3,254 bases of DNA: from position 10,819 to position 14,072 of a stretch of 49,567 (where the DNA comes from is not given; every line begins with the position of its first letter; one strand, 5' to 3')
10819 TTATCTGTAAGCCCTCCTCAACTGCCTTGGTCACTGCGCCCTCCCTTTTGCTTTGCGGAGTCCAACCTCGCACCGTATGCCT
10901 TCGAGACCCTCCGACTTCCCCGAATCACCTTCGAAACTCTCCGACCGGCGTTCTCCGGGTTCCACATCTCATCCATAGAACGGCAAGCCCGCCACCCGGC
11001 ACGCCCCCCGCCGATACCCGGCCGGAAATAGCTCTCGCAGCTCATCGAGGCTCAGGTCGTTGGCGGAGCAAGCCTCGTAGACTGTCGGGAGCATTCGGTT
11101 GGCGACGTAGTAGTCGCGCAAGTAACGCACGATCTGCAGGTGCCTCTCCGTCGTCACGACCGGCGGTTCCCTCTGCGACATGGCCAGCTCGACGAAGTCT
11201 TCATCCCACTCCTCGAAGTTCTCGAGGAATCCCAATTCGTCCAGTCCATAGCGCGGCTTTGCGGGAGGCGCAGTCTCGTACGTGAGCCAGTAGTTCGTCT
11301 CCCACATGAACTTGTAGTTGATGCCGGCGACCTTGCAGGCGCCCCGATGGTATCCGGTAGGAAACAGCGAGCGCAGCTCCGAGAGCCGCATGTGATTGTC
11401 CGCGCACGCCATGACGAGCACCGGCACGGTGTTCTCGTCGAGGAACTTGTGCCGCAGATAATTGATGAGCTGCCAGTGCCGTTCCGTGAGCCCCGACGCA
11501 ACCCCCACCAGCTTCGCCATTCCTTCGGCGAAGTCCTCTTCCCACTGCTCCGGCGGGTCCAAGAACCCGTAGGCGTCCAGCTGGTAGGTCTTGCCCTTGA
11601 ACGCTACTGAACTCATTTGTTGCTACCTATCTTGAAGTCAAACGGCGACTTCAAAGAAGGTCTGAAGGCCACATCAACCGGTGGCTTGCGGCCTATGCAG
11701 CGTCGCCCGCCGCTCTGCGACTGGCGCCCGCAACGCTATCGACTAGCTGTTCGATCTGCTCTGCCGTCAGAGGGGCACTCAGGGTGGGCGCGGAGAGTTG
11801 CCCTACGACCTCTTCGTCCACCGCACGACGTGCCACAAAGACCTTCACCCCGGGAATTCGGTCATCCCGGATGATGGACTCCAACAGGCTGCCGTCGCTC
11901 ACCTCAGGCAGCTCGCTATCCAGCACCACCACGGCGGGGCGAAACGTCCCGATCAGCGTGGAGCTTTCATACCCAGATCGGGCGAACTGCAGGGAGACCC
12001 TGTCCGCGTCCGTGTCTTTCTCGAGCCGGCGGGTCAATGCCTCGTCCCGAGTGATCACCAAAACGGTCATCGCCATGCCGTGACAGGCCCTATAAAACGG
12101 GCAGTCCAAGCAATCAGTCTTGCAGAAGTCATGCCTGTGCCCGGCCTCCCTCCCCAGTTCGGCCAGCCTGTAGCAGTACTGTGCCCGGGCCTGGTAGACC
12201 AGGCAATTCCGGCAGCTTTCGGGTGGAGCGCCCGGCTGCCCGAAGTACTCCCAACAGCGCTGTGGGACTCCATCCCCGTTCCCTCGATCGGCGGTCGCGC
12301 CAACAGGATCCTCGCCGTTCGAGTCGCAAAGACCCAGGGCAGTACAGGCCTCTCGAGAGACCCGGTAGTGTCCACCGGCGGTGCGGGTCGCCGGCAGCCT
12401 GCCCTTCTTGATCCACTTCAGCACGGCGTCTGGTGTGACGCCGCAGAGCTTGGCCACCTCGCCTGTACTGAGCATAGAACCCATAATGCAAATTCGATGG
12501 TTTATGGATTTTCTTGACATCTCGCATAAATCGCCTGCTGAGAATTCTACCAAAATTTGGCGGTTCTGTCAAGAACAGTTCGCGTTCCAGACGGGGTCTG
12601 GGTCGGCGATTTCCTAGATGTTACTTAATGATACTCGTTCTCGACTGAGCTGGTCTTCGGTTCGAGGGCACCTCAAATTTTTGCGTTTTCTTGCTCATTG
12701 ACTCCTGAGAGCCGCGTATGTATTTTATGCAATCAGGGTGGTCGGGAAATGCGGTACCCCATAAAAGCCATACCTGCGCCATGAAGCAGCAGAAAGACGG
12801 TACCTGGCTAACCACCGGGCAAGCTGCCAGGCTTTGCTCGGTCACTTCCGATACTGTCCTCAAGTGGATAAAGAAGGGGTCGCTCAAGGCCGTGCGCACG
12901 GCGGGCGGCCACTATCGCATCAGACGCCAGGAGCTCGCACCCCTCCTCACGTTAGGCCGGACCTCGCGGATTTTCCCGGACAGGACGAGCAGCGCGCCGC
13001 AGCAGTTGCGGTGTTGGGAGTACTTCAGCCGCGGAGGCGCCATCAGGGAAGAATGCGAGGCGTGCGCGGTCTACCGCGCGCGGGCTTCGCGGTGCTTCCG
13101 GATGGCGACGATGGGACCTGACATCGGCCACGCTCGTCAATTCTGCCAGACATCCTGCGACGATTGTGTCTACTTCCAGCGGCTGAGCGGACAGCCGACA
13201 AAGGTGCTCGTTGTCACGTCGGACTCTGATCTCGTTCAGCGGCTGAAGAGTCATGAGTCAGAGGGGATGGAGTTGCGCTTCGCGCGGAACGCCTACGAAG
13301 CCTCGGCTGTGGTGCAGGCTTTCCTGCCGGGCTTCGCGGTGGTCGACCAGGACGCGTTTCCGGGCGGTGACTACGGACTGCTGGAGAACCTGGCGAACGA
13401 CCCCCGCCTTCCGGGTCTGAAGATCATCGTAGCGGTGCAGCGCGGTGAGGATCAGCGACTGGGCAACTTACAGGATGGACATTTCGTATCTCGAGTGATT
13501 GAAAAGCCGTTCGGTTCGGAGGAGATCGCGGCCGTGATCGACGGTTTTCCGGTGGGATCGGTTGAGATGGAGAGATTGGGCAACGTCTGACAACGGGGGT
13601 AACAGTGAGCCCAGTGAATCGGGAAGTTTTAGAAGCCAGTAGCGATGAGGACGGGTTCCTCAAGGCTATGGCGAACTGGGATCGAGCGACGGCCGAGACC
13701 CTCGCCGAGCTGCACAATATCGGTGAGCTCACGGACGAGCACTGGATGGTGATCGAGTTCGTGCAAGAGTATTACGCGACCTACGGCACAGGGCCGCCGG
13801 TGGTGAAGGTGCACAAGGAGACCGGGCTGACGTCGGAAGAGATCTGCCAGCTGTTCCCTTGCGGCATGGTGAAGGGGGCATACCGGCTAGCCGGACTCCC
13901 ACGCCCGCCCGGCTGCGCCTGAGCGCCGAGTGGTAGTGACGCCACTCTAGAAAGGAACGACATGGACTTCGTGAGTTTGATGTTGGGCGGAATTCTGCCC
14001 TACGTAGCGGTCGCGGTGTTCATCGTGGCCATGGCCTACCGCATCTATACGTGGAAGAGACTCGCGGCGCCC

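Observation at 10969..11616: Tandem two-domain DsrC-like protein that keeps CysB but lacks the catalytic C-terminal CysA arm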

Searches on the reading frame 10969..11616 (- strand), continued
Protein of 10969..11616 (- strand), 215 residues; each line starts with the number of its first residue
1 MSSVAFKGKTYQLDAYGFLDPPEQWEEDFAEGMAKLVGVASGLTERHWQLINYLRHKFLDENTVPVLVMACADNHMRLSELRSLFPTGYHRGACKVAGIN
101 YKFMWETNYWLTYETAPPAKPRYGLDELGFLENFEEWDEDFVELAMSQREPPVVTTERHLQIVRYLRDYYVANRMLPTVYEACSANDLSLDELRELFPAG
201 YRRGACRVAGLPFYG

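Call 59: find_encoding_contigs(protein=P0136, flank=7000, max_places=3)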
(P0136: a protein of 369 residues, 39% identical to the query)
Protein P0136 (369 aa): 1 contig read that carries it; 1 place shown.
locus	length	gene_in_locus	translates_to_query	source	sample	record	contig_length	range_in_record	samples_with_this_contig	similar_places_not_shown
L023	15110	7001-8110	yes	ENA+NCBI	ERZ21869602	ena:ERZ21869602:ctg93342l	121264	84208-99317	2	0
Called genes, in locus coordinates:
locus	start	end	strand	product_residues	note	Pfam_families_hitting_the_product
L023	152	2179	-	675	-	PF18962:Por_Secre_tail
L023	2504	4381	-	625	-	PF18962:Por_Secre_tail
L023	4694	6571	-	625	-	PF18962:Por_Secre_tail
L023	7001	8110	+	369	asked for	PF02082:Rrf2, PF04358:DsrC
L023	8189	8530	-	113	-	-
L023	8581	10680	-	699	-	PF18962:Por_Secre_tail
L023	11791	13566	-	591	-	PF27054:Beta_methylindole_red_C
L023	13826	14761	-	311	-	PF04079:SMC_ScpB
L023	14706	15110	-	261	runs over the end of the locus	PF02616:SMC_ScpA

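Call 60: find_encoding_contigs(protein=P0134, flank=7000, max_places=3)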
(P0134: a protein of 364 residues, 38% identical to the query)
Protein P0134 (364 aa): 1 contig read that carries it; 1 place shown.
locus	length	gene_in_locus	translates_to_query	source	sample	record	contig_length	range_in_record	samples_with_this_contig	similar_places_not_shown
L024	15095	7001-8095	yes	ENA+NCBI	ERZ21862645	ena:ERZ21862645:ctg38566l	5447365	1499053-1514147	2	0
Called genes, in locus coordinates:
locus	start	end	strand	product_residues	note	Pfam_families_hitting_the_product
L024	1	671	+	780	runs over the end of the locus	PF15902:Sortilin-Vps10 (faint), PF02012:BNR (faint), PF18962:Por_Secre_tail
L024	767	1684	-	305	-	PF13413:HTH_25, PF13464:RodZ_C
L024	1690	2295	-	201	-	PF02545:Maf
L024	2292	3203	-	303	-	PF01040:UbiA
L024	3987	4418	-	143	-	PF01797:Y1_Tnp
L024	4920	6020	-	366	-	-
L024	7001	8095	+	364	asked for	PF02082:Rrf2, PF04358:DsrC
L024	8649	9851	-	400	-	PF01676:Metalloenzyme, PF10143:PhosphMutase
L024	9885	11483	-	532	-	-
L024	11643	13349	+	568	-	PF13185:GAF_2, PF01590:GAF, PF13492:GAF_3 (weak), PF01966:HD (weak), PF13487:HD_5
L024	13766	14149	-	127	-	PF00072:Response_reg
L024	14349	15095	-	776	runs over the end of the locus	PF18962:Por_Secre_tail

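Call 62: find_related_loci(query=A3, collection=metagenome_contigs, flank=7000)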
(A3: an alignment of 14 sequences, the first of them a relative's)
Query A3 (229 aa) in metagenome_contigs; peptide patterns used: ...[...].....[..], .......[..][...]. (x = any residue, [..] = any of these).
600 stretches matched a pattern (row limit reached: there are more); 446 encode a relative of the query (tblastn E <= 1e-3); the best 80 are kept; 80 distinct loci.
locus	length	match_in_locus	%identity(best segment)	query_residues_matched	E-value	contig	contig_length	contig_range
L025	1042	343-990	54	1-218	2e-85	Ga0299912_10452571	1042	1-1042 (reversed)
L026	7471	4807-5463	56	1-218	2e-78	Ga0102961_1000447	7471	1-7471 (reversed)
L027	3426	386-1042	54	1-218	2e-77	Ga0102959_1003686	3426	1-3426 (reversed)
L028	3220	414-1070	52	1-218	1e-77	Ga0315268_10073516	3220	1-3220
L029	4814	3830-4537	55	1-217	4e-77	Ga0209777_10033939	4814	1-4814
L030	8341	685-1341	54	1-218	5e-77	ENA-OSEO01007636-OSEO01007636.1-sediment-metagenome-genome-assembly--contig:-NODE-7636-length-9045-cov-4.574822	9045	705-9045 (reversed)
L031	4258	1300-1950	55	1-218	5e-76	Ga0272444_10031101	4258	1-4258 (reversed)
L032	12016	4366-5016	51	1-218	6e-75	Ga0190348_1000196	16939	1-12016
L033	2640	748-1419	52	1-218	7e-76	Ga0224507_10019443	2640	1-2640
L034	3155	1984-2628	52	4-229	7e-75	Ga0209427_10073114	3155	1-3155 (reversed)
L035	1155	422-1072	52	1-218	1e-79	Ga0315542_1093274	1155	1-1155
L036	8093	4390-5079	51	1-229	1e-73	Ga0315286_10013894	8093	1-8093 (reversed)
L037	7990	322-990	54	6-227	2e-73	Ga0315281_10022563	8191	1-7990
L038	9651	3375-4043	54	6-227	1e-73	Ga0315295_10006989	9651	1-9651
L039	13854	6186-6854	52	1-223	2e-73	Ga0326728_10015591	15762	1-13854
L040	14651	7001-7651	54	6-221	2e-73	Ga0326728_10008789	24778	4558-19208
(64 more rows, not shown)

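Call 68: find_encoding_contigs(protein=P0131, flank=7000, max_places=3)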
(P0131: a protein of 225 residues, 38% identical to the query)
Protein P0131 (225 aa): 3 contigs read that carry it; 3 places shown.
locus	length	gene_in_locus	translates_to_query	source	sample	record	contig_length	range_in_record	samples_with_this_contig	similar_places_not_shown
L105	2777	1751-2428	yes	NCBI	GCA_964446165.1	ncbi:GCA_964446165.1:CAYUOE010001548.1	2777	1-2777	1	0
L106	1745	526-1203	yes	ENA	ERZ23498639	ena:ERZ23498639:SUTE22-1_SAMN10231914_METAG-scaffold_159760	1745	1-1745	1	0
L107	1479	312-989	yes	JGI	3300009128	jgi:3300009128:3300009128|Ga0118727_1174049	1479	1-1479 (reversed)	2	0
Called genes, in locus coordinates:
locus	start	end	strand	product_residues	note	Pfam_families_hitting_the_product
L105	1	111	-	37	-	?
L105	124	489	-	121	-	PF04358:DsrC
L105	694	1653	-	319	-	PF00376:MerR, PF12728:HTH_17, PF13411:MerR_1 (faint)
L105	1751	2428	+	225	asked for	PF04358:DsrC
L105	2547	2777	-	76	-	?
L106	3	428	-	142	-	?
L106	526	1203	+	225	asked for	PF04358:DsrC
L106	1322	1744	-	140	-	?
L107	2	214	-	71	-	?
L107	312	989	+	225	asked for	PF04358:DsrC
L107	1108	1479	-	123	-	?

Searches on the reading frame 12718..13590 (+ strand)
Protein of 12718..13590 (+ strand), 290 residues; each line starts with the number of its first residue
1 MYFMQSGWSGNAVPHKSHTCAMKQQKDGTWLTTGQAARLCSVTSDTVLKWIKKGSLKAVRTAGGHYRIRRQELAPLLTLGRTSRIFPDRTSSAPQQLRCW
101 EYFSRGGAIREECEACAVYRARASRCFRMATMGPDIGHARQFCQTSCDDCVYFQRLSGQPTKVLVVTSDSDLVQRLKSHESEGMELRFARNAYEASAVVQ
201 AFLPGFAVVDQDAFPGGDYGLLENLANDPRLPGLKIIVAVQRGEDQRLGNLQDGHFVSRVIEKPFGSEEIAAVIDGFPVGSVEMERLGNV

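Call 5: search_protein_families(library=pfam, proteins=[window:12718-13590:+], max_evalue=0.01)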
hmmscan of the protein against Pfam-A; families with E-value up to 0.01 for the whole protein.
window:12718-13590:+ (290 aa): 4 families
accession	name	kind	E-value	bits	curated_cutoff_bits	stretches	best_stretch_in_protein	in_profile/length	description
PF12728.13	HTH_17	-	4.3e-11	43.3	27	1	30-73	1-43/51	Helix-turn-helix domain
PF00376.29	MerR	-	2e-07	31.1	28.2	1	32-67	1-37/38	MerR family regulatory protein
PF13411.12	MerR_1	-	0.0026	18.3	21.6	1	32-73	2-43/69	MerR HTH family regulatory protein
PF18478.7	PIN_10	-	0.0043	17.5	26.2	0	11-62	27-75/84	PIN like domain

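Call 39: search_protein_families(library=ncbifam, proteins=[window:12718-13587:+], max_evalue=0.001)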
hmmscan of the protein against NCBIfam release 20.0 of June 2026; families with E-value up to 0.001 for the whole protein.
window:12718-13587:+ (290 aa): 3 families
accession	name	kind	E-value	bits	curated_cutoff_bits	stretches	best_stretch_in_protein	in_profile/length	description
TIGR01764.1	excise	domain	3.9e-13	49.5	28.8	1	30-73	1-43/49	excisionase family DNA-binding protein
NF033787.1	HTH_BldC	subfamily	2.5e-11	43.2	77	1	30-77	2-49/49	BldC family transcriptional regulator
NF033518.0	transpos_IS607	equivalog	6.4e-05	22.6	110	1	35-79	2-46/187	IS607 family transposase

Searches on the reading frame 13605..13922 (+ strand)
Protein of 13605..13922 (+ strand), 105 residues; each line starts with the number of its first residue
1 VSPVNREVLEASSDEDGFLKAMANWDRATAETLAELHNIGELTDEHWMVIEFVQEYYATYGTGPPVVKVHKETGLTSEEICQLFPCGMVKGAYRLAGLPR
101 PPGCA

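Call 5: search_protein_families(library=pfam, proteins=[window:13605-13922:+], max_evalue=0.01)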
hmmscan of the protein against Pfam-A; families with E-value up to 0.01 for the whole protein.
window:13605-13922:+ (105 aa): 1 family
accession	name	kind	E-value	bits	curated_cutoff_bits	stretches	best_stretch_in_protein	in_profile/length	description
PF04358.19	DsrC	-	6.7e-27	94.5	24.9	1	11-104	7-106/107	DsrC like protein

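Call 39: search_protein_families(library=ncbifam, proteins=[window:13605-13919:+], max_evalue=0.001)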
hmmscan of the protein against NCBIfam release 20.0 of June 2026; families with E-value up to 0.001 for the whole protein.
window:13605-13919:+ (105 aa): 2 families
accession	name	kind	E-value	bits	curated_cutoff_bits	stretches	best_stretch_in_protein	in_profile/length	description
TIGR03342.1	dsrC_tusE_dsvC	subfamily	3.5e-24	85.2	53.5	1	11-104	8-107/108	TusE/DsrC/DsvC family sulfur relay protein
NF008562.0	PRK11508.1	equivalog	1.2e-14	54.4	191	1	9-104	7-108/109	sulfurtransferase TusE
